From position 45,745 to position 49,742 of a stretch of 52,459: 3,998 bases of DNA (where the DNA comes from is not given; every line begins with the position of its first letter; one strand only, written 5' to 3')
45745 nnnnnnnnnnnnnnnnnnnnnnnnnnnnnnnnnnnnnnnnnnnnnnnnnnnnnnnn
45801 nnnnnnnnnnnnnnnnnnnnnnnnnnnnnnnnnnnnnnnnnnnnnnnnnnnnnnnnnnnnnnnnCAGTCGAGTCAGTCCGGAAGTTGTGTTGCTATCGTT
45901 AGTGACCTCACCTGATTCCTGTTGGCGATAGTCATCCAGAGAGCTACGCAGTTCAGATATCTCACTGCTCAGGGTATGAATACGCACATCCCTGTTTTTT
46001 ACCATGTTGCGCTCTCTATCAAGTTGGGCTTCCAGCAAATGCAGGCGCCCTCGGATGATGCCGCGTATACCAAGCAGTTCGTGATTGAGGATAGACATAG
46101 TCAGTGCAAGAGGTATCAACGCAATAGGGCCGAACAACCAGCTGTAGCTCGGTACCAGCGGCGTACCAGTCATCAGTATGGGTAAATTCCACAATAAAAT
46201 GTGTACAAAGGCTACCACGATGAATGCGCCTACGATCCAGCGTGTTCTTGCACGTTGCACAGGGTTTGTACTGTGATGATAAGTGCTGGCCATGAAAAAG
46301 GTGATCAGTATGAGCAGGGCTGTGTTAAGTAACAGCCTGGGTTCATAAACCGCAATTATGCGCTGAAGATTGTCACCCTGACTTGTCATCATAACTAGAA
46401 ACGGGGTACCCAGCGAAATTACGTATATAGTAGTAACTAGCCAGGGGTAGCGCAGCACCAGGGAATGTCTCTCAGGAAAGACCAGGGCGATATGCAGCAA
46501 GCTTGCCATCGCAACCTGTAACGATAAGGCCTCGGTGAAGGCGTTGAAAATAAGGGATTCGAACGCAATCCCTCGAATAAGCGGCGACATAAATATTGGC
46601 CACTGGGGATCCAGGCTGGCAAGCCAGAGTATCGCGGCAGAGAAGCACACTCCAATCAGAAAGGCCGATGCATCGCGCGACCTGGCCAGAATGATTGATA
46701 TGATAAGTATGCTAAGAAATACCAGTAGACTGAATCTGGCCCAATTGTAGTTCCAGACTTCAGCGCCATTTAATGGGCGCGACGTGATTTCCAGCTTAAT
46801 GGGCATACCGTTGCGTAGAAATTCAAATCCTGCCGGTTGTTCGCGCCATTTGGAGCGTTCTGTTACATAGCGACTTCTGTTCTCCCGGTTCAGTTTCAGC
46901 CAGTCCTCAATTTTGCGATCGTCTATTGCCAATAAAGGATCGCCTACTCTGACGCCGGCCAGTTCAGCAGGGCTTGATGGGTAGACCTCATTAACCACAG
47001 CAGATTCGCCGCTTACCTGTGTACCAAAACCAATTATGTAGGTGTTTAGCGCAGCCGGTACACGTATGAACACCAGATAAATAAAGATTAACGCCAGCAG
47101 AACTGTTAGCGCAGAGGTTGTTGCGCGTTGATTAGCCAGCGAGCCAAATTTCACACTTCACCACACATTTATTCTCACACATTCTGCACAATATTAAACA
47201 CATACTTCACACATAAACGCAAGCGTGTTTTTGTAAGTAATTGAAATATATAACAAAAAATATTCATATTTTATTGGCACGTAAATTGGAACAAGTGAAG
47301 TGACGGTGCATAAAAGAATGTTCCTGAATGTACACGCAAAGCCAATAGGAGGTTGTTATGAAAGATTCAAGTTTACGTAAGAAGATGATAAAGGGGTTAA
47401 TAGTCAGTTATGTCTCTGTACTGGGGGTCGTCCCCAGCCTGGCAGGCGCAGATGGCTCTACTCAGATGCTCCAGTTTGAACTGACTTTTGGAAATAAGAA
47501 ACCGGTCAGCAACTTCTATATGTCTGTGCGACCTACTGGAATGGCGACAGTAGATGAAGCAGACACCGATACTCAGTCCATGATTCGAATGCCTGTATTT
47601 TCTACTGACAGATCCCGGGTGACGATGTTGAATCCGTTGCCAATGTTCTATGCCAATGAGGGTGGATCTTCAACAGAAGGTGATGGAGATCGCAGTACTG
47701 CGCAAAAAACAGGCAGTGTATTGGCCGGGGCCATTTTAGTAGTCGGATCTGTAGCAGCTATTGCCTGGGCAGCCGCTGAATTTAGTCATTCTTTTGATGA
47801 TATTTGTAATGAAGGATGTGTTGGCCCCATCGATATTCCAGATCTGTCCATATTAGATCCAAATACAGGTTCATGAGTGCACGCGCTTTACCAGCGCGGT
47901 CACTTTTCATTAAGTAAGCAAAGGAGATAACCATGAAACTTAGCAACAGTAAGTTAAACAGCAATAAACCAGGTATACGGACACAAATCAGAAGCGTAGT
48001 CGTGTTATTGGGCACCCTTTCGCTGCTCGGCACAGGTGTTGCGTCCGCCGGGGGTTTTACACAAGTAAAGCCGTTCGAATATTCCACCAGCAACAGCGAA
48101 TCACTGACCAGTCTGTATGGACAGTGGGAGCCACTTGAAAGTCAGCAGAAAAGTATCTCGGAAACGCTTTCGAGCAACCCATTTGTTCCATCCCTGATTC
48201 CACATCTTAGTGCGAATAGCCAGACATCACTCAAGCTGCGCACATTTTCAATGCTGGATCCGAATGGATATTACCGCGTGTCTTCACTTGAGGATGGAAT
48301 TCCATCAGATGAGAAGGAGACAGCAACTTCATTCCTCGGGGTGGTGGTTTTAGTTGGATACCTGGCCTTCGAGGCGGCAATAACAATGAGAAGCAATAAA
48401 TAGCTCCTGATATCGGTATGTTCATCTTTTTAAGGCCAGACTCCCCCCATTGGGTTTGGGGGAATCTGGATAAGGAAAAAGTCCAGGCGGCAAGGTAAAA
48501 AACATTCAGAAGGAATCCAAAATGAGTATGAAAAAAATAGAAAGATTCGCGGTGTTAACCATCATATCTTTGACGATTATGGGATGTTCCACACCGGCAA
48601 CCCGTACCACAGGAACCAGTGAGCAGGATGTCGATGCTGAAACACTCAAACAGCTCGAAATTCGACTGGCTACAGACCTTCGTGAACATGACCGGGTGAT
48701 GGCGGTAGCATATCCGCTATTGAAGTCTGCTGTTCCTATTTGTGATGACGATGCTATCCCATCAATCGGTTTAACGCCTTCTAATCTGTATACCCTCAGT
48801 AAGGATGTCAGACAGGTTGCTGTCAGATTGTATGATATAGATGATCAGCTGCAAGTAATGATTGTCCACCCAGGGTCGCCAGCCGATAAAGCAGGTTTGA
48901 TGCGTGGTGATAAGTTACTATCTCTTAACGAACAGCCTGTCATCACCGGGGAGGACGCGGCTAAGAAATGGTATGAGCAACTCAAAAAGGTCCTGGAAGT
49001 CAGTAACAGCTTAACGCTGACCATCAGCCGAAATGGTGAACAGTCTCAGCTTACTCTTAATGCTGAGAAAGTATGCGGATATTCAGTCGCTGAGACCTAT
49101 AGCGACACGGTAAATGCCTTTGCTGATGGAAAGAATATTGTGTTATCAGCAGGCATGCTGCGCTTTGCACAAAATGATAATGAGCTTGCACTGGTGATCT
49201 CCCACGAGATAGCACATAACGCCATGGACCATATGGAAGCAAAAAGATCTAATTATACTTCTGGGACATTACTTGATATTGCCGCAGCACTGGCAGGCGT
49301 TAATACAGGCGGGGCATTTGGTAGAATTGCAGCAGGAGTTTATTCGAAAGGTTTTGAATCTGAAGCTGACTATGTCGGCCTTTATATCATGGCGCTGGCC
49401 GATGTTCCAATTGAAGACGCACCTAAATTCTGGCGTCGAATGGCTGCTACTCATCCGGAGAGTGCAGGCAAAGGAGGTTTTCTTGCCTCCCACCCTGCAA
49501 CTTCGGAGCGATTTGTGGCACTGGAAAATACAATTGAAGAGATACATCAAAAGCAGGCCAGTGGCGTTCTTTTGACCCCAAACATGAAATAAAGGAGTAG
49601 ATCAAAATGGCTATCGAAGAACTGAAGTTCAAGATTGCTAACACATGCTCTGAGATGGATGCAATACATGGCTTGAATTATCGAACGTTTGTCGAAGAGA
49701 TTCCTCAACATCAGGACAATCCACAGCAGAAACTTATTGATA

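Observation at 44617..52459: Candidate undescribed envelope module: a PDZ-AAA+ membrane regulator facing anchored small proteins, a PDZ-M48 peptidase, an acyl-aminotransferase fusion and a GT2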

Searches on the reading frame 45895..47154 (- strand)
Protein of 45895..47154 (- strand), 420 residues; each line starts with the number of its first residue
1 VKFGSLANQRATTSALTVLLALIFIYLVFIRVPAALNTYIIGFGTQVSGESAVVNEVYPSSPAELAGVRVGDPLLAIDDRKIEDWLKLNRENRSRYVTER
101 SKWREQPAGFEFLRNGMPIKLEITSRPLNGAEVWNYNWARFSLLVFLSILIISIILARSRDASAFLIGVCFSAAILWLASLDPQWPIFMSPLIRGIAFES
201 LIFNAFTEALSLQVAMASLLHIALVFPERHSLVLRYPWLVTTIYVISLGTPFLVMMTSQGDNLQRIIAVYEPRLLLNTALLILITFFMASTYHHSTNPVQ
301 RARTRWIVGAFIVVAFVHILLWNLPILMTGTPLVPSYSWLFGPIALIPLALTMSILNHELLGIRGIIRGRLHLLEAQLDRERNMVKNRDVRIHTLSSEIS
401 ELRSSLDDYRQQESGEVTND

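Call 52: predict_structure(alignment_id=A3)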
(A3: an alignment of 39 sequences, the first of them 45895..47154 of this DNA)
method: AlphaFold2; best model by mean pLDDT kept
length: 420 residues; sequences in the alignment: 39
mean_pLDDT: 86.3   pTM: 0.77
mean pLDDT of the five models: 86.3, 85.7, 84.3, 84.3, 83.8
residues with pLDDT >= 90: 203; 70-90: 185; 50-70: 19; < 50: 13
segments of 3 or more residues with pLDDT < 50: 1-6, 363-365
pLDDT, mean of each block of 10 residues (from residue 1): 50 88 92 89 90 91 94 93 92 90 91 94 92 89 94 83 88 94 83 84 90 95 87 90 94 90 87 92 93 82 86 92 87 81 91 72 54 79 87 87 85 62
secondary structure, 60 per line:
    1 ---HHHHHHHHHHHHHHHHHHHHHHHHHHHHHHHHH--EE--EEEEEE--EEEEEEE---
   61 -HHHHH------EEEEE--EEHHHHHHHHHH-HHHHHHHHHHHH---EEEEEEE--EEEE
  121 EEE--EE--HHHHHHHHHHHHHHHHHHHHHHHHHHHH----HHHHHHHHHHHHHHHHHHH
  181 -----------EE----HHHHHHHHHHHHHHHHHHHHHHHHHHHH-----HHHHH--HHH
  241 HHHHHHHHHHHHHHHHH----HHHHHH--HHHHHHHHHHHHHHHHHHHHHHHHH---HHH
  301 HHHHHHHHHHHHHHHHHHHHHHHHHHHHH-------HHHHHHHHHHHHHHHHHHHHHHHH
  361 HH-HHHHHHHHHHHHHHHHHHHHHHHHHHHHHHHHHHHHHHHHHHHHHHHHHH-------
elements in order: H4-36 E43-48 E51-57 H62-66 E73-77 H82-91 H93-104 E108-114 E117-123 H130-157 H162-180 H198-225 H231-235 H238-257 H262-267 H270-294 H298-329 H337-362 H364-413

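Call 57: fold_search(model_id=the predicted structure, library=pdb)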
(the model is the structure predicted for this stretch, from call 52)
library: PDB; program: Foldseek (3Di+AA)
matches with E <= 10: 1041; with E <= 0.001: 7
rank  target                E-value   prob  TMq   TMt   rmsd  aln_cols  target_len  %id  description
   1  6w2y_B                2.3e-04  1.00  0.31  0.22  14.6       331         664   10  CryoEM Structure of GABAB1b Homodimer (released 2020-07-01)
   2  3pv5_C                6.7e-04  1.00  0.18  0.19   6.2       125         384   18  Structure of Legionella fallonii DegQ (N189G/P190G variant) (released 2011-06-15)
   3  6ew9_B                7.1e-04  1.00  0.17  0.24   6.6       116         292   22  CRYSTAL STRUCTURE OF DEGS STRESS SENSOR PROTEASE IN COMPLEX WITH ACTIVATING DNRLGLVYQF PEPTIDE (released 2018-04-25)
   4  3gdv_A                7.4e-04  1.00  0.17  0.23   5.1        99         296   20  Crystal structure of DegS H198P/D320A mutant modified by DFP and in complex with YQF peptide (released 2009-03-31)
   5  3gdu_A                8.6e-04  1.00  0.15  0.21   5.6        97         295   20  Crystal structure of DegS H198P/D320A mutant modified by DFP and in complex with YRF peptide (released 2009-03-31)
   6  4rqy_B                9.5e-04  1.00  0.17  0.24   5.4       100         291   21  RE-REFINED STRUCTURE OF 1TE0 - STRUCTURAL ANALYSIS of DEGS, A STRESS SENSOR OF THE BACTERIAL PERIPLASM (released 2015-03-11)
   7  7co5_B                9.5e-04  1.00  0.17  0.21   3.8       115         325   19  HtrA-type protease AlgW with decapeptide (released 2021-03-10)
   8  9ku3_A                1.1e-03  1.00  0.17  0.18   4.7        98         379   19  Cryo-EM structure of CtpA S300A/K325A/Q329A mutant from Helicobacter pylori (released 2025-12-03)
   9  3gdv_C                1.3e-03  1.00  0.17  0.23   6.9       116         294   22  Crystal structure of DegS H198P/D320A mutant modified by DFP and in complex with YQF peptide (released 2009-03-31)
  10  4c2f_A                1.3e-03  1.00  0.18  0.18   4.4       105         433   15  Crystal structure of the CtpB R168A mutant present in an active conformation (released 2013-12-04)
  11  4rqy_A                1.4e-03  1.00  0.17  0.23   5.9       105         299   21  RE-REFINED STRUCTURE OF 1TE0 - STRUCTURAL ANALYSIS of DEGS, A STRESS SENSOR OF THE BACTERIAL PERIPLASM (released 2015-03-11)
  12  1te0_A                1.4e-03  1.00  0.17  0.21   6.0       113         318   18  Structural analysis of DegS, a stress sensor of the bacterial periplasm (released 2004-11-30)
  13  6ew9_C                1.5e-03  1.00  0.17  0.23   5.0        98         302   21  CRYSTAL STRUCTURE OF DEGS STRESS SENSOR PROTEASE IN COMPLEX WITH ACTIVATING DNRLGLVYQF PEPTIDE (released 2018-04-25)
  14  3pv5_A                1.6e-03  1.00  0.18  0.19   6.4       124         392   19  Structure of Legionella fallonii DegQ (N189G/P190G variant) (released 2011-06-15)
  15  9jr1_E                1.6e-03  1.00  0.16  0.18   5.3       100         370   17  Crystal structure of CtpA from Helicobacter pylori (released 2025-10-01)
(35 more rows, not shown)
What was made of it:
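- Closest known: DegS. Same: The REG PDZ model matches DegS, DegQ and AlgW PDZ domains (call 57).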

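Call 66: search_protein_representatives(protein=window:45895-47154:-)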
Query: 420 residues. Proteins with E-value up to 0.001 (for the whole library): 443; up to 1e-10: 32; up to 1e-30: 14. The best 150 are listed.
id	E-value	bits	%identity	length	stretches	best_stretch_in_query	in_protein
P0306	3.1e-74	266.8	36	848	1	15-413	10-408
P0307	9.0e-72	258.6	38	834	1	17-413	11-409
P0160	4.0e-68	246.6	35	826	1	21-413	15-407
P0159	7.9e-67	242.4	32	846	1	14-417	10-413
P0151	1.0e-66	242.0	34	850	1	19-417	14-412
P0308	1.5e-66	241.5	33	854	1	16-416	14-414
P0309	9.7e-65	235.5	33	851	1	26-414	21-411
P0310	2.6e-62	227.5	34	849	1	18-406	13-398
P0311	1.1e-61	225.4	32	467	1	28-413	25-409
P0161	2.5e-59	217.7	33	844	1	15-412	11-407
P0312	5.0e-55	203.5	32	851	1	16-413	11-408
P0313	7.9e-53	196.3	31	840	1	18-413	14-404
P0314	2.1e-35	138.8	30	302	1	13-302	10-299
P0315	1.2e-31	126.5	29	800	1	60-416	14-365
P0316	7.5e-25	104.1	50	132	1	2-104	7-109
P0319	3.5e-17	78.9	31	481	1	63-371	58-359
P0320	5.6e-15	71.6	31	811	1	14-368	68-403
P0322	1.6e-14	70.1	25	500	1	64-369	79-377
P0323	2.3e-14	69.6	27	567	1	65-369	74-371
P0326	2.4e-12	62.9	27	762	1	53-368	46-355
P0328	8.7e-12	61.1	29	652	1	110-369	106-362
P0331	2.4e-11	59.6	26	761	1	68-368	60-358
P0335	1.2e-10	57.3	27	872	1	47-368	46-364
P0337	1.9e-10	56.7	28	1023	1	15-370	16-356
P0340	2.2e-10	56.5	29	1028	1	55-369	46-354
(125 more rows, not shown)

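Call 67: search_protein_families(library=pfam, proteins=[P0319, P0320, P0322, P0323, P0326, P0328, P0331, P0335, P0337, P0340], max_evalue=0.001)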
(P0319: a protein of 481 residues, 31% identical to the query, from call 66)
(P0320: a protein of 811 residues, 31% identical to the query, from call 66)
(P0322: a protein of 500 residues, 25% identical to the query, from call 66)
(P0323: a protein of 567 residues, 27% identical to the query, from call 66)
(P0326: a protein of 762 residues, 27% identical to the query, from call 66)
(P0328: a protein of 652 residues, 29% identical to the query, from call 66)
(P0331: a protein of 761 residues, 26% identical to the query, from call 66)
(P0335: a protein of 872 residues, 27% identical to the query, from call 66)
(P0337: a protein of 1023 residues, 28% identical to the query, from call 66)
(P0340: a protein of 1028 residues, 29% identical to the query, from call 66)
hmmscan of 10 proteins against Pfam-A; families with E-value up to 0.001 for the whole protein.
P0319 (481 aa): 0 families

P0320 (811 aa): 2 families
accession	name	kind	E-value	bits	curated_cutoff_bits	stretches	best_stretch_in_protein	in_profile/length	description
PF07730.19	HisKA_3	-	1.1e-16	61.6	24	1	599-666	1-68/68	Histidine kinase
PF02518.31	HATPase_c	-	4.8e-13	50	26.4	1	712-800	3-110/111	Histidine kinase-, DNA gyrase B-, and HSP90-like ATPase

P0322 (500 aa): 1 family
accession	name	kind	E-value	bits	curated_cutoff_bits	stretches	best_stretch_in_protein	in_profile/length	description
PF13180.12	PDZ_2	-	0.00057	20.6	27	0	81-137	28-80/80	PDZ domain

P0323 (567 aa): 0 families

P0326 (762 aa): 3 families
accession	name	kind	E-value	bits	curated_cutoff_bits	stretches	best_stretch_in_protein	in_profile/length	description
PF07730.19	HisKA_3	-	7.4e-16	58.9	24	1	552-619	1-68/68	Histidine kinase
PF02518.31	HATPase_c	-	1.1e-10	42.4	26.4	1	660-751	3-110/111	Histidine kinase-, DNA gyrase B-, and HSP90-like ATPase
PF13581.12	HATPase_c_2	-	0.00011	22.7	27.4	1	665-714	33-85/127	Histidine kinase-like ATPase domain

P0328 (652 aa): 3 families
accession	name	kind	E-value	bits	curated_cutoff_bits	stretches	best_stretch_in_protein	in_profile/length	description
PF07730.19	HisKA_3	-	1.3e-13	51.7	24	1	446-514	1-68/68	Histidine kinase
PF02518.31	HATPase_c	-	3.3e-13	50.5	26.4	1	561-647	4-110/111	Histidine kinase-, DNA gyrase B-, and HSP90-like ATPase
PF13581.12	HATPase_c_2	-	9.6e-05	22.8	27.4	1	567-619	36-92/127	Histidine kinase-like ATPase domain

P0331 (761 aa): 4 families
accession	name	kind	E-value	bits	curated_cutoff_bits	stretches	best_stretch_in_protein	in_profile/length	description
PF02518.31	HATPase_c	-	6.9e-15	55.9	26.4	1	666-753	3-110/111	Histidine kinase-, DNA gyrase B-, and HSP90-like ATPase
PF07730.19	HisKA_3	-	1.7e-13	51.4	24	1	559-626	1-68/68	Histidine kinase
PF01590.32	GAF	-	6.8e-05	23.9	22.4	0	494-536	93-133/133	GAF domain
PF13492.12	GAF_3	-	0.00012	23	27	1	494-537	86-128/129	GAF domain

P0335 (872 aa): 5 families
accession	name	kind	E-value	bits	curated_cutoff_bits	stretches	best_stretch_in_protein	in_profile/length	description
PF07730.19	HisKA_3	-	6.4e-16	59.1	24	1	675-742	1-68/68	Histidine kinase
PF02518.31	HATPase_c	-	1.2e-12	48.7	26.4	1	782-868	4-109/111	Histidine kinase-, DNA gyrase B-, and HSP90-like ATPase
PF13492.12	GAF_3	-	6.9e-05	23.7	27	1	603-651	79-126/129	GAF domain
PF01590.32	GAF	-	0.00042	21.3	22.4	0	607-651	90-132/133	GAF domain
PF13581.12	HATPase_c_2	-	0.00071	20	27.4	0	787-830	35-83/127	Histidine kinase-like ATPase domain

P0337 (1023 aa): 4 families
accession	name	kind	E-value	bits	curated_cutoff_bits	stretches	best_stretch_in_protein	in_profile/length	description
PF07228.17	SpoIIE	-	1.5e-42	146.2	25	1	826-1020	2-191/192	Stage II sporulation protein E (SpoIIE)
PF13185.12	GAF_2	-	7e-26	91.5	28.6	2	620-762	3-136/136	GAF domain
PF01590.32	GAF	-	3.9e-24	86.1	22.4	2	621-761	2-133/133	GAF domain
PF13492.12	GAF_3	-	6.5e-17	62.6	27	1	706-763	73-129/129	GAF domain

P0340 (1028 aa): 5 families
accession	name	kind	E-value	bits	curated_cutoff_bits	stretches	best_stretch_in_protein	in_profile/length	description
PF07228.17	SpoIIE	-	1.9e-42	145.8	25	1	827-1021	2-191/192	Stage II sporulation protein E (SpoIIE)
PF13185.12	GAF_2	-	7.5e-24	84.9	28.6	2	624-764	4-136/136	GAF domain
PF01590.32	GAF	-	2.3e-17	64.2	22.4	1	624-763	2-133/133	GAF domain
PF13492.12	GAF_3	-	3.6e-15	57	27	1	624-765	2-129/129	GAF domain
PF00595.29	PDZ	-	0.00023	21.9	23.2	1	52-80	33-62/81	PDZ domain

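Call 82: search_protein_families(library=pfam, alignment_id=A7, max_evalue=0.001)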
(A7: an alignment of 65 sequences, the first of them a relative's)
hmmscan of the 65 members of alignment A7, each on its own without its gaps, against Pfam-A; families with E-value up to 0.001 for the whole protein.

A. member 1, P0306 (848 aa): 5 families
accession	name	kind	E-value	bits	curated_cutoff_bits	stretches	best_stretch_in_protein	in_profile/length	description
PF00158.32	Sigma54_activat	-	4.3e-28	98.5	20.2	1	440-607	1-162/168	Sigma-54 interaction domain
PF25601.1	AAA_lid_14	-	2.1e-14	53.5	27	1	617-698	1-80/87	AAA+ ATPase lid domain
PF14532.12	Sigma54_activ_2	-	2.5e-08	34.7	25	1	441-616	1-138/138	Sigma-54 interaction domain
PF17820.7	PDZ_6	-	4.5e-05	23.6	27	1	49-76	2-29/54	PDZ domain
PF13180.12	PDZ_2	-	0.0008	20.1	27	0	35-114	2-74/80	PDZ domain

B. families by the number of members that match (of 65 scanned): 27 families (the first 25 are shown)
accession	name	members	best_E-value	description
PF02518.31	HATPase_c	36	8.2e-30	Histidine kinase-, DNA gyrase B-, and HSP90-like ATPase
PF07730.19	HisKA_3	29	9e-19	Histidine kinase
PF13492.12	GAF_3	20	1.9e-23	GAF domain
PF13185.12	GAF_2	19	2.4e-34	GAF domain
PF01590.32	GAF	19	3.2e-31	GAF domain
PF13581.12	HATPase_c_2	17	6.1e-07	Histidine kinase-like ATPase domain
PF13180.12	PDZ_2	14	1.9e-11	PDZ domain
PF17820.7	PDZ_6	13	1.7e-10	PDZ domain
PF00158.32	Sigma54_activat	8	9.5e-32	Sigma-54 interaction domain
PF25601.1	AAA_lid_14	8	3.2e-16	AAA+ ATPase lid domain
PF14532.12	Sigma54_activ_2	8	5.2e-14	Sigma-54 interaction domain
PF07728.20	AAA_5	7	4.9e-06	AAA domain (dynein-related subfamily)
PF00595.29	PDZ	6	4.3e-07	PDZ domain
PF07228.17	SpoIIE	4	1.5e-42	Stage II sporulation protein E (SpoIIE)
PF00512.31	HisKA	4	2.2e-20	His Kinase A (phospho-acceptor) domain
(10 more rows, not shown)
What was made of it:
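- On 7TM-receptor sensor region of histidine kinases (HisKA_7TM): One of 65 homologous N-terminal modules hits at E=6e-9, and 36 of the 65 are histidine kinases (call 82).
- Closest known: 7TM-receptor histidine kinases. Same: Homologues of the REG N-terminal half are mostly HisKA_3/HATPase_c kinases, and one hits HisKA_7TM (call 82).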

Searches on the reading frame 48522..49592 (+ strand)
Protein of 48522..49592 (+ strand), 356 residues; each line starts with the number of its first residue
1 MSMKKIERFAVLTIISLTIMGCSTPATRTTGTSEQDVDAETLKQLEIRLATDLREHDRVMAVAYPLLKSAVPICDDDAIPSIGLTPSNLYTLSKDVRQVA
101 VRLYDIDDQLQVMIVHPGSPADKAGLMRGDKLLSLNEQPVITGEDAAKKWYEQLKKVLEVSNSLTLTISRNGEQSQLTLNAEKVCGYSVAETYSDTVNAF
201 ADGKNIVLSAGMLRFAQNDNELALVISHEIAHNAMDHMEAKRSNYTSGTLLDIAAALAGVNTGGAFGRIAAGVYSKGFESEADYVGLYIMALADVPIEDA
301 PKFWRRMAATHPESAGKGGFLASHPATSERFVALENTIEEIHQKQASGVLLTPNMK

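Call 4: search_protein_families(library=pfam, proteins=[window:48522-49592:+], max_evalue=0.01)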
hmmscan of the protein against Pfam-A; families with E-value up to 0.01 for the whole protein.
window:48522-49592:+ (356 aa): 4 families
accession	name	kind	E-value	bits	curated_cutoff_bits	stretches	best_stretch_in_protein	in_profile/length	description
PF01435.24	Peptidase_M48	-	5.6e-20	72.4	20.3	1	187-337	25-185/186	Peptidase family M48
PF17820.7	PDZ_6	-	2.9e-08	33.8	27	1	115-148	5-38/54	PDZ domain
PF13180.12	PDZ_2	-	3.9e-08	33.9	27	1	101-179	5-78/80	PDZ domain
PF00595.29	PDZ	-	7.9e-05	23.4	23.2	1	107-143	24-60/81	PDZ domain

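Call 5: search_protein_families(library=ncbifam, proteins=[window:48522-49592:+], max_evalue=0.01)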
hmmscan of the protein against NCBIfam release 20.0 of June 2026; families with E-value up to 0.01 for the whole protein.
window:48522-49592:+ (356 aa): 19 families
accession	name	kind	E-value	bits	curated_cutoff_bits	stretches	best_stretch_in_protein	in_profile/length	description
NF052400.1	M48_BAM_BepA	equivalog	6.7e-14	51.5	570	1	195-333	99-252/483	beta-barrel assembly-enhancing protease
NF041199.1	trx7_PDZ_seleno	equivalog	1.5e-10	40.6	300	1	105-182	200-273/390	Trx7/PDZ domain-containing (seleno)protein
NF041521.1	HhoA_HhoB_HtrA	equivalog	4.5e-07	29.5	450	1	100-183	256-333/335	HhoA/HhoB/HtrA family serine endopeptidase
TIGR02037.1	degP_htrA_DO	subfamily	2.9e-06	26.5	416.2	1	112-183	263-329/434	Do family serine endopeptidase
NF052399.1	M48_lipo_LoiP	exception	7.1e-06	25.6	365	1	187-338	89-244/247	metalloprotease LoiP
NF041515.1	GspC_delta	equivalog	7.1e-05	22.7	150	1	111-180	245-309/311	type II secretion system protein GspC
NF040960.1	MamE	equivalog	7.3e-05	21.5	800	1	112-248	471-596/659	magnetosome formation protease MamE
TIGR00054.1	TIGR00054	equivalog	7.5e-05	21.8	147.55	1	91-182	188-270/421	RIP metalloprotease RseP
TIGR00225.1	prc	subfamily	9.6e-05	21.6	218.6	1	93-183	47-133/335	C-terminal processing peptidase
NF047968.1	SerProtHtrA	equivalog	0.00044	19.7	470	1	105-179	286-355/357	serine protease HtrA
NF008046.0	PRK10779.1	equivalog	0.00052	19.2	477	1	112-191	226-299/450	sigma E protease regulator RseP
TIGR01713.1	typeII_sec_gspC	equivalog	0.0014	18.3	101.6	1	99-177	179-255/259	type II secretion system protein GspC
TIGR02038.1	protease_degS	equivalog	0.0014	17.8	422.95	1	93-179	261-344/351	outer membrane-stress sensor serine endopeptidase DegS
TIGR03900.1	prc_long_Delta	hypoth_equivalog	0.0016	16.5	660.95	1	107-179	150-218/973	MXAN_5808 family serine peptidase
NF008147.1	PRK10898.1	equivalog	0.0021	17.3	408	1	108-179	279-345/352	outer membrane-stress sensor serine endopeptidase DegS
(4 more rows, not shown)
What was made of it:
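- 48522..49592 (+): Lipoprotein M48 zinc metallopeptidase with an N-terminal PDZ. It carries HEIAH and a downstream ESEAD motif. Far below the NCBIfam BepA and LoiP cutoffs (call 5).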

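Call 75: search_protein_families(library=padloc, proteins=[window:48522-49592:+], max_evalue=0.001)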
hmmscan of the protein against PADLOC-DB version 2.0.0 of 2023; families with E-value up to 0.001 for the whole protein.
window:48522-49592:+ (356 aa): 0 families
